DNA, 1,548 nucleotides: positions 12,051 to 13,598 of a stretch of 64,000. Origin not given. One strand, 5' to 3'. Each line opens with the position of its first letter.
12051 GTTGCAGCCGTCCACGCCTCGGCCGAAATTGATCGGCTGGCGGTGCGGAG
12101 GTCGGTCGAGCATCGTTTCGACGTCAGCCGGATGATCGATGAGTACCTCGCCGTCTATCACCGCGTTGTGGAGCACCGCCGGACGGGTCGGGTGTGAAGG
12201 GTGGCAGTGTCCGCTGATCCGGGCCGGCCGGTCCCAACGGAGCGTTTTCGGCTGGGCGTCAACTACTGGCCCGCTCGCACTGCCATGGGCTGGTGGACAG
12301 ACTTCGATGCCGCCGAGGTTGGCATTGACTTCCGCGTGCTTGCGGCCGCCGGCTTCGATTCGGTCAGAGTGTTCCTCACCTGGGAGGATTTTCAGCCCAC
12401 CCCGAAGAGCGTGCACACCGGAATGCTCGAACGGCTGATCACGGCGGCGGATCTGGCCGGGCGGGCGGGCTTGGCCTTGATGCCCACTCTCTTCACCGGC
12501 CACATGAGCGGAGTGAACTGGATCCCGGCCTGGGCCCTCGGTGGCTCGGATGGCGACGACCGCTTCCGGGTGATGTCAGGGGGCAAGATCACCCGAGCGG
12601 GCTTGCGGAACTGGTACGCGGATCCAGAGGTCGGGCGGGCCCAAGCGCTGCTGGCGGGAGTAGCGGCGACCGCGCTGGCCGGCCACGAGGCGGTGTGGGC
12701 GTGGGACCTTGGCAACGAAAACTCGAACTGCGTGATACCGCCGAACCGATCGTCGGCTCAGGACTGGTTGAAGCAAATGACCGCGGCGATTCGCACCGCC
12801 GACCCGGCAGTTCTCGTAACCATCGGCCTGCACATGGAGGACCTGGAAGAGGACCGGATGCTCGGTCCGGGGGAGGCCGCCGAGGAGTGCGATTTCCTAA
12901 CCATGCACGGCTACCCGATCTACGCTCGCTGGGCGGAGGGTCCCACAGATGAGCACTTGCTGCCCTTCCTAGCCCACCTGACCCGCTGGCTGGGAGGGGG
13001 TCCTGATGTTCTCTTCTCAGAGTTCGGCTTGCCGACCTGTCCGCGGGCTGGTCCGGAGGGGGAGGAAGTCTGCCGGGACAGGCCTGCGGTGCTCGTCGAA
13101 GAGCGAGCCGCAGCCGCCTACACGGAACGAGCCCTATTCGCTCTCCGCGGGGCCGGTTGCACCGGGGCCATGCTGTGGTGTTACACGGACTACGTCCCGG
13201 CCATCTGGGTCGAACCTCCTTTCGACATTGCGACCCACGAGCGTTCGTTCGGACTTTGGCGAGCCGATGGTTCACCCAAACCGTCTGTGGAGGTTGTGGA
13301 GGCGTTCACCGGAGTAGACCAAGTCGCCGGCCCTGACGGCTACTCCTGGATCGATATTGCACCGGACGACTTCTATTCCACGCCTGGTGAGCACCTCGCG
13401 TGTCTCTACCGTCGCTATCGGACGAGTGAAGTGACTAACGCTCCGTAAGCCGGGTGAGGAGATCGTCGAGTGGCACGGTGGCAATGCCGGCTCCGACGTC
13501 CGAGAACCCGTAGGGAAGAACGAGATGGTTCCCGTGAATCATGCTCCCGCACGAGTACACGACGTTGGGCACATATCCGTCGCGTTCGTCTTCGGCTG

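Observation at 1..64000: Pervasive frame disruptions in otherwise recognisable genes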

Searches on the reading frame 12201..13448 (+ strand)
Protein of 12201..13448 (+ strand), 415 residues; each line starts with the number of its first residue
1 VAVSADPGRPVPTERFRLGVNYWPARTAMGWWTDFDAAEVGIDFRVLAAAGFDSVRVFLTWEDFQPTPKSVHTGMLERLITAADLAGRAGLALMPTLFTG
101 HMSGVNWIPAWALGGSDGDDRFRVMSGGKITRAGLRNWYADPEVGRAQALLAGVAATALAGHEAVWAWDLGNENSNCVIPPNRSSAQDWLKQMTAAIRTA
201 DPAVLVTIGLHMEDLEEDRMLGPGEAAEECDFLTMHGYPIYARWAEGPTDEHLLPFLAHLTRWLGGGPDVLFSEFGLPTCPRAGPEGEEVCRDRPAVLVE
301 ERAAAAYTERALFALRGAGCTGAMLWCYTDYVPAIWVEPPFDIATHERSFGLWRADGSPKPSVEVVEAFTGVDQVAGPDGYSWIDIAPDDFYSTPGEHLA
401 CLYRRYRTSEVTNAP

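Call 56: search_protein_families(library=pfam, max_evalue=0.001, proteins=[window:12201-13448:+])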
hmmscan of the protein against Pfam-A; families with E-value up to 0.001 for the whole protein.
window:12201-13448:+ (415 aa): 1 family
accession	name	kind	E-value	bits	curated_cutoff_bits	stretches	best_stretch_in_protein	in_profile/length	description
PF00150.24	Cellulase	-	0.00024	21.2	23.5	0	44-278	27-239/272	Cellulase (glycosyl hydrolase family 5)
